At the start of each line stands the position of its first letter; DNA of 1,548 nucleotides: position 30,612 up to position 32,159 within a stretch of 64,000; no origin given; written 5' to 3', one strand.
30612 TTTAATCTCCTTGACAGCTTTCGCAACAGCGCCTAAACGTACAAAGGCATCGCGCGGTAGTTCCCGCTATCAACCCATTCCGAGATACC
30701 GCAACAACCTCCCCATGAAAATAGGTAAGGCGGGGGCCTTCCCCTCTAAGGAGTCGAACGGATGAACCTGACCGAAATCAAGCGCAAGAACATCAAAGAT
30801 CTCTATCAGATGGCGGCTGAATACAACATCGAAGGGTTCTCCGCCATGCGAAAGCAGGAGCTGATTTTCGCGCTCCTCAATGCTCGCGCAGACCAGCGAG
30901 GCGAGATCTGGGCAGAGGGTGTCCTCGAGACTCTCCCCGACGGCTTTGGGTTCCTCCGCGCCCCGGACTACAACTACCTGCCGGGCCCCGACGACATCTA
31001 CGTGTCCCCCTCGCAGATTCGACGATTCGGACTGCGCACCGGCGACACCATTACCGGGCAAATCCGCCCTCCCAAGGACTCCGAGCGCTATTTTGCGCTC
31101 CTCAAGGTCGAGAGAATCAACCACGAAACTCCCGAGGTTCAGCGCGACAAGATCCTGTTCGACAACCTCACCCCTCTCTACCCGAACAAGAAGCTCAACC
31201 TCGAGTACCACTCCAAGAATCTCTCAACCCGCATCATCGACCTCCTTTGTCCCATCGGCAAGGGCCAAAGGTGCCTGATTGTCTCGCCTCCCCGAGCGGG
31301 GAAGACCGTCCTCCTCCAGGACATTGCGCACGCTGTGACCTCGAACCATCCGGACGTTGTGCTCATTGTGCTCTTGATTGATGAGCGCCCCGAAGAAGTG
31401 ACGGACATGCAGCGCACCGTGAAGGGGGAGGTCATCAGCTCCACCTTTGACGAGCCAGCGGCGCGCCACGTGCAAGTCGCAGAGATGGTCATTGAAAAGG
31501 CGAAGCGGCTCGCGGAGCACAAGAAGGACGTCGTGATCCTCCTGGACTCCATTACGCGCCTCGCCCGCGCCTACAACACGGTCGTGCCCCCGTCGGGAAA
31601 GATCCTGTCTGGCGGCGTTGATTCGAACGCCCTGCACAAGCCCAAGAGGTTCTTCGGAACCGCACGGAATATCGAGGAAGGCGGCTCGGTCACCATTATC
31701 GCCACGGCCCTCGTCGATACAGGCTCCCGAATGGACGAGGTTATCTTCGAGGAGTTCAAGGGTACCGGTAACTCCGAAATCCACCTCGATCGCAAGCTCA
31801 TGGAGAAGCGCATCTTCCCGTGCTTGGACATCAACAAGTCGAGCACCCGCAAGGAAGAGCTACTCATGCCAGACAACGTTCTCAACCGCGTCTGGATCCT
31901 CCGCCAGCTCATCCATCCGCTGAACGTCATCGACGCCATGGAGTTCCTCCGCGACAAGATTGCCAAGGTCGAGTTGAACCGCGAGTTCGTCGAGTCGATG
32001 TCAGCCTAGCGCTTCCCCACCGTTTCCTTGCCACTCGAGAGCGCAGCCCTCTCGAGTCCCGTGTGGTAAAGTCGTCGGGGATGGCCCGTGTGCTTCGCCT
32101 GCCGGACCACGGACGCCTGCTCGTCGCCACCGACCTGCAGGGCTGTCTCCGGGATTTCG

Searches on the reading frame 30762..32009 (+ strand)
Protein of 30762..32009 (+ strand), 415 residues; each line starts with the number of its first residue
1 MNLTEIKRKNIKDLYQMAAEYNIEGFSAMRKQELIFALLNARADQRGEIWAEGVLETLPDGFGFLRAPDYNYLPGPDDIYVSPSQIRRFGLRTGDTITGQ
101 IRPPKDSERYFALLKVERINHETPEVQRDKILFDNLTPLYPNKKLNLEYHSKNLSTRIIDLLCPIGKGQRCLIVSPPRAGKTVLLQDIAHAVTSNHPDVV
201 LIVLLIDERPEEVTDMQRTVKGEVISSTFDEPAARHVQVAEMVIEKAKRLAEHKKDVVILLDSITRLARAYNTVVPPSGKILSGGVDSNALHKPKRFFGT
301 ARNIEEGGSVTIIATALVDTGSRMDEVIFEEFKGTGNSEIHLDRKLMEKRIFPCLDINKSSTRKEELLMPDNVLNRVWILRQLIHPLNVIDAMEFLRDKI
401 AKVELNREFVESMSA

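Call 42: find_related_loci(query=window:30762-32009:+, collection=genome_contigs, flank=500)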
Query window:30762-32009:+ (415 aa) in genome_contigs; peptide patterns used: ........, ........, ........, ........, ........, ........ (x = any residue, [..] = any of these).
600 stretches matched a pattern (row limit reached: there are more); 600 encode a relative of the query (tblastn E <= 1e-3); the best 80 are kept; 80 distinct loci.
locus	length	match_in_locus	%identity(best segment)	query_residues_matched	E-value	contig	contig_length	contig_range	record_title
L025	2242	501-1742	79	1-414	0e+0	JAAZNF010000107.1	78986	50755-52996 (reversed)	MAG: Myxococcales bacterium isolate AS27yjCOA_137 154162_AS27, whole genome shotgun sequence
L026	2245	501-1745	75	1-415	0e+0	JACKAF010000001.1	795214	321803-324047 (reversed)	MAG: Bdellovibrionaceae bacterium isolate HK-STAS-BDEL_A-1 HK-STAS-BDEL_A-1_1, whole genome shotgun sequence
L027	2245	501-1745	74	1-415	0e+0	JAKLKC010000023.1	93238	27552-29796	MAG: Myxococcota bacterium isolate MAG.506 MAG.506-NODE_23_length_93238_cov_7.008577, whole genome shotgun sequence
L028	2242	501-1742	75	1-414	0e+0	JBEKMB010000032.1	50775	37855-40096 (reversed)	MAG: Syntrophobacteraceae bacterium isolate SPRUCE 384 SPRUCE_384_32, whole genome shotgun sequence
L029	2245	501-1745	74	1-414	0e+0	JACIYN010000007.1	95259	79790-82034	MAG: Desulfacinum sp. isolate MAG-79 Desulfacinum_C3_bin37_Scaffold_7, whole genome shotgun sequence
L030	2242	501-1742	73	1-414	0e+0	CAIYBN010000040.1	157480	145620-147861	MAG: uncultured Myxococcales bacterium isolate MJ-time_bin-1663 genome assembly, contig: bin-1663:040/149, whole genome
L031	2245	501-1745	73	1-415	0e+0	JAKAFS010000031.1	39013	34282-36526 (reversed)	MAG: Deltaproteobacteria bacterium isolate WY2.bin112 NODE_1301_length_39013_cov_1.662732, whole genome shotgun sequence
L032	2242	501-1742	74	1-414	0e+0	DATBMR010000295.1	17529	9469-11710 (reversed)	MAG TPA_asm: Candidatus Binatia bacterium isolate SMAG_U4003 k141_4895469, whole genome shotgun sequence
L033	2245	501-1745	73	1-415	0e+0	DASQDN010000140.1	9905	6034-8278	MAG TPA_asm: Bryobacteraceae bacterium isolate SMAG_U11728 k141_622170, whole genome shotgun sequence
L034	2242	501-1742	73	1-414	0e+0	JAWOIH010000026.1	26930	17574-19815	MAG: Candidatus Desulfacyla sp. isolate CWP5-2.bin.153 k191_3490777, whole genome shotgun sequence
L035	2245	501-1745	72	1-415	0e+0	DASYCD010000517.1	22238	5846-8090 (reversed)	MAG TPA_asm: Bryobacteraceae bacterium isolate SMAG_U4924 k141_2305150, whole genome shotgun sequence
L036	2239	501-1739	70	1-413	0e+0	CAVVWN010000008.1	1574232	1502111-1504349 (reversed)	MAG: uncultured Acidobacteriota bacterium isolate MFD09779.bin.1.373 genome assembly, contig: contig_3962, whole genome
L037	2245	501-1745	73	1-415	0e+0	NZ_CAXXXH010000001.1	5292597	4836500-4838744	MAG: uncultured Desulfosarcina sp. isolate 50816ded-68e0-41e8-a3df-c89a3961daa5 contig_1, whole genome shotgun sequence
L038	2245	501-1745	70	1-415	0e+0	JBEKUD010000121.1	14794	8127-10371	MAG: Candidatus Sulfotelmatobacter sp. isolate SPRUCE 573 SPRUCE_573_121, whole genome shotgun sequence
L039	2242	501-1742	71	1-414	0e+0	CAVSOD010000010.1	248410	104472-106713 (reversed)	MAG: uncultured Acidobacteriota bacterium isolate MFD03346.bin.1.72 genome assembly, contig: contig_2624, whole genome s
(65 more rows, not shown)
